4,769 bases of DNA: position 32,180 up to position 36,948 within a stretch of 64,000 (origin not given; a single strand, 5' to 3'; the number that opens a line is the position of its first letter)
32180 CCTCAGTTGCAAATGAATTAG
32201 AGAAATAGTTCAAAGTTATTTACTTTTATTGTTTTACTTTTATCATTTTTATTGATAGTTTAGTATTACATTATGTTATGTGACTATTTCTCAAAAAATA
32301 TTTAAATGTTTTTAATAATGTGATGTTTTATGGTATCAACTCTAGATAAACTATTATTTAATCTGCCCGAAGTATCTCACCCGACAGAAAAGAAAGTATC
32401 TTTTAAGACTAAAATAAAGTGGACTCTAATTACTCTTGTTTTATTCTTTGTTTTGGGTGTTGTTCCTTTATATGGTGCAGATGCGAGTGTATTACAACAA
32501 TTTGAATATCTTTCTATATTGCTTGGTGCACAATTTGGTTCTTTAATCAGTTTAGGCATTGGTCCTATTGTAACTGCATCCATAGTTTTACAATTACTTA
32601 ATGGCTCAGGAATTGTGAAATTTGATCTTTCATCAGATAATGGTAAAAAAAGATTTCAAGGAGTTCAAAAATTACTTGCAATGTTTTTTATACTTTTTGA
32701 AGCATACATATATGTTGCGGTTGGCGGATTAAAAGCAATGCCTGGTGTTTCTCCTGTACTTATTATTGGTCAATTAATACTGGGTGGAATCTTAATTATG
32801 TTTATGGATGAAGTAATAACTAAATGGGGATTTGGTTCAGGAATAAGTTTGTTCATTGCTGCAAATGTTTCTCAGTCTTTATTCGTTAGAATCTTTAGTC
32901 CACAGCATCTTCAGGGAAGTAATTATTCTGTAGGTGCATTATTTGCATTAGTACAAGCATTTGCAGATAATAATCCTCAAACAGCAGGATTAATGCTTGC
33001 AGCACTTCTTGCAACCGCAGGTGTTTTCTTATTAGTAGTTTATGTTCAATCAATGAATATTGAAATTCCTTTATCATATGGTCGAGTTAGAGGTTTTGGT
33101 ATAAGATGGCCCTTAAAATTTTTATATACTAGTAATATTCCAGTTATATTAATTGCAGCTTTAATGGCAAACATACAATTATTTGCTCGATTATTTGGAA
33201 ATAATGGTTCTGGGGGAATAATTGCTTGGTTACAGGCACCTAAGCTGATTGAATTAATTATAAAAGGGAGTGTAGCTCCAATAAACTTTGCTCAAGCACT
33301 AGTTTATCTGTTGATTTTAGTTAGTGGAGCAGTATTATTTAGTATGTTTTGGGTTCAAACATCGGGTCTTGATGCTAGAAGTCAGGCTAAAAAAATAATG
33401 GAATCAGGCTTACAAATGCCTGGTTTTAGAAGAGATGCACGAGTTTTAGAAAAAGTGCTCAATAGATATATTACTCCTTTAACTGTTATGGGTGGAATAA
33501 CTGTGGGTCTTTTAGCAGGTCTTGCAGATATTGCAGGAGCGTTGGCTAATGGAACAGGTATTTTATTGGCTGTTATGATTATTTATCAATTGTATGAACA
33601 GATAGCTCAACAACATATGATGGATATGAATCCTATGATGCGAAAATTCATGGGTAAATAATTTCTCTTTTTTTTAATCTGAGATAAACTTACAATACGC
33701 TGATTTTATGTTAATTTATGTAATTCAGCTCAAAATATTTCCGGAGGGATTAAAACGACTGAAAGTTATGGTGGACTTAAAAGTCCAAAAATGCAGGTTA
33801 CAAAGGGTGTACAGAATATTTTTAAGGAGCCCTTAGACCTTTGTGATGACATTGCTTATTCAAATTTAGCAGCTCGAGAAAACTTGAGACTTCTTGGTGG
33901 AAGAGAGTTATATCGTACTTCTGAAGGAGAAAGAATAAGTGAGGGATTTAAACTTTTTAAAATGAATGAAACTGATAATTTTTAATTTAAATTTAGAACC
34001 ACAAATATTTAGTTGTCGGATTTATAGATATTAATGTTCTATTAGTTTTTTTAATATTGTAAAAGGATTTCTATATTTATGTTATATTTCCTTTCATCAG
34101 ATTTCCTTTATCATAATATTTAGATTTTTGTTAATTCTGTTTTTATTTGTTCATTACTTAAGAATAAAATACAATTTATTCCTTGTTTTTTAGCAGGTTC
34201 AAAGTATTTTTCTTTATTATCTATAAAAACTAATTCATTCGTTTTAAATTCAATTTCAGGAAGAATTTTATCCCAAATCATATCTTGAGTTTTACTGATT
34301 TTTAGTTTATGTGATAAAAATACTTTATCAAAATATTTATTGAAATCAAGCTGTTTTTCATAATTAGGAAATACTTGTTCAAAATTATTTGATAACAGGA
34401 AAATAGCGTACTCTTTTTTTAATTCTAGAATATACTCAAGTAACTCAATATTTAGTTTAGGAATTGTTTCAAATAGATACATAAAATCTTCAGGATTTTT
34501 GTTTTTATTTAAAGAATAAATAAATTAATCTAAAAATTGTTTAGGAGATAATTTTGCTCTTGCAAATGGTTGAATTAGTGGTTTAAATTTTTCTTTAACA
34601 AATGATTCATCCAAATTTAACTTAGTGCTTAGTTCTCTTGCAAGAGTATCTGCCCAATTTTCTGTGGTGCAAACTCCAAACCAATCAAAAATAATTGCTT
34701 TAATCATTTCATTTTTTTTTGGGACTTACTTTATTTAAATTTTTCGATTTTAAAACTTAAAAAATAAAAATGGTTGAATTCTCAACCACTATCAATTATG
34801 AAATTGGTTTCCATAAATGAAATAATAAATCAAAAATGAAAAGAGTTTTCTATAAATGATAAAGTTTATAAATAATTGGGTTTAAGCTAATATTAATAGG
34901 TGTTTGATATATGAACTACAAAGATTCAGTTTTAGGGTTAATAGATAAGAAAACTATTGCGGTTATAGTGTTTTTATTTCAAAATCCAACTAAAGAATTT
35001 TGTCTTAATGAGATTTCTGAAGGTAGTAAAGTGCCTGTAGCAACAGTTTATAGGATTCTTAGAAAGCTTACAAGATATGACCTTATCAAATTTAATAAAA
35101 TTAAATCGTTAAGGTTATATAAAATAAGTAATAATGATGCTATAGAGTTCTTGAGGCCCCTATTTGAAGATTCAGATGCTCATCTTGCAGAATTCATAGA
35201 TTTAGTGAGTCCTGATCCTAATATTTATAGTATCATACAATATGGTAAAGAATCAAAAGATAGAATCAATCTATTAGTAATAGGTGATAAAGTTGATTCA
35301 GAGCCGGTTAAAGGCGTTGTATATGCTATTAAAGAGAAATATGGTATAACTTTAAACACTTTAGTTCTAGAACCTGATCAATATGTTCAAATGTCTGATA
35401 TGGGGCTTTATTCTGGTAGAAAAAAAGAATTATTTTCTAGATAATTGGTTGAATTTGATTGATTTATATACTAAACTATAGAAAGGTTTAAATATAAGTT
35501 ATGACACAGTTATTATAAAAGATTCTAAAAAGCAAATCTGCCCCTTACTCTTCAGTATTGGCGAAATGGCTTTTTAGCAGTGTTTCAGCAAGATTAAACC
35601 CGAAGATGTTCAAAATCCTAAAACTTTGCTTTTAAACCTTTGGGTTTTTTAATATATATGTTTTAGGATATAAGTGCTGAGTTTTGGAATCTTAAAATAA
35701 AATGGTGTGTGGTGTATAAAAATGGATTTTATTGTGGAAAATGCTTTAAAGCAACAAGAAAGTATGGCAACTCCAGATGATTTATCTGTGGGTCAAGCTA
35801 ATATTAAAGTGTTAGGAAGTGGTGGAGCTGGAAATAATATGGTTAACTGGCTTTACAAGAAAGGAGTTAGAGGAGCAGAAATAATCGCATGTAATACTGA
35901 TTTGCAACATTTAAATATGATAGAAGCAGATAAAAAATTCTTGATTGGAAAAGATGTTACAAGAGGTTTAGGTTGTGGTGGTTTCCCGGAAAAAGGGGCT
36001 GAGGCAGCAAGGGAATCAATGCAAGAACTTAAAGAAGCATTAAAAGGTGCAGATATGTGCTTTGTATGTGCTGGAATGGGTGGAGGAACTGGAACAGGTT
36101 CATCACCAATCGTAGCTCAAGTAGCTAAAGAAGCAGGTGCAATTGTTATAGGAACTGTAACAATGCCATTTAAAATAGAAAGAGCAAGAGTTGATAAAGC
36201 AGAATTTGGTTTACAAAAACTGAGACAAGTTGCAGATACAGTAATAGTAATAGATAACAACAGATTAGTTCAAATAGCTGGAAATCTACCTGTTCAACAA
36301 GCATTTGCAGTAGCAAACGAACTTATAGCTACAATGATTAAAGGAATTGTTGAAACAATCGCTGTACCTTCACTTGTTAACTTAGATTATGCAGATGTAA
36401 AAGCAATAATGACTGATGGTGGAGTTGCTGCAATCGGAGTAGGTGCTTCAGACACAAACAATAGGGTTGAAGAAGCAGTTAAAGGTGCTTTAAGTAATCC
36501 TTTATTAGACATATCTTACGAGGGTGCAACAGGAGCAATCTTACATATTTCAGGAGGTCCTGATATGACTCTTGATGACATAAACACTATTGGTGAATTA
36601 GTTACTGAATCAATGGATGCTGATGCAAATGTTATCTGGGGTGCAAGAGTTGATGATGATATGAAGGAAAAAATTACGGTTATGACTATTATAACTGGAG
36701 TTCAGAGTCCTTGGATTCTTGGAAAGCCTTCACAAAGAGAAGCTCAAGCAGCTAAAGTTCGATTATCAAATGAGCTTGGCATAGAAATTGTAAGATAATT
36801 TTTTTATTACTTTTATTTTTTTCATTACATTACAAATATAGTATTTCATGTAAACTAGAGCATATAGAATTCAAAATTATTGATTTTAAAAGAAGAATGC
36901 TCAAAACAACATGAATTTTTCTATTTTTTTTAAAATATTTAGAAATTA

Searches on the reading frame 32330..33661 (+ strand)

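Call 52: search_protein_families(library=pfam, proteins=[window:32330-33661:+], max_evalue=0.001)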
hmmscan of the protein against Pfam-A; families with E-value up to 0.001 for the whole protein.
window:32330-33661:+ (443 aa): 2 families
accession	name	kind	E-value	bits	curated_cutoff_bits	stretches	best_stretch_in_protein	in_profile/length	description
PF00344.25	SecY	-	5.4e-66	223.5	32.2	1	71-422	1-306/306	SecY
PF10559.14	Plug_translocon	-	7.8e-06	26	22.1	1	37-70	1-35/35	Plug domain of Sec61p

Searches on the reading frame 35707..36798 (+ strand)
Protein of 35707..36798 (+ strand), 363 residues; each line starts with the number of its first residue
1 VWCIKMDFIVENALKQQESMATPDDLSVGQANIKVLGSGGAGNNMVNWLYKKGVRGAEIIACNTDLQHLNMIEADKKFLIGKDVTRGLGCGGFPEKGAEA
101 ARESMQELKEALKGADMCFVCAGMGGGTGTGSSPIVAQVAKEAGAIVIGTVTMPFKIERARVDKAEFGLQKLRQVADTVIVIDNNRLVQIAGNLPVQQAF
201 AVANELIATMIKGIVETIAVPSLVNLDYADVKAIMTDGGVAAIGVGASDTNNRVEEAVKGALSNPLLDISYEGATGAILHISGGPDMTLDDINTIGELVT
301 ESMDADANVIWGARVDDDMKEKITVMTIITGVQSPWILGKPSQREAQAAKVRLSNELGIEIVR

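Call 52: search_protein_families(library=pfam, proteins=[window:35707-36798:+], max_evalue=0.001)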
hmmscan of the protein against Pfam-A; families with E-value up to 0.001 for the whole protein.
window:35707-36798:+ (363 aa): 2 families
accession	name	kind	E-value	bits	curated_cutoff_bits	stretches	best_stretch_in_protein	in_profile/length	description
PF00091.31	Tubulin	-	9.1e-47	160.2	33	1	32-191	1-189/190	Tubulin/FtsZ family, GTPase domain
PF12327.13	FtsZ_C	-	4.1e-32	110.8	27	1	239-333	1-95/95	FtsZ family, C-terminal domain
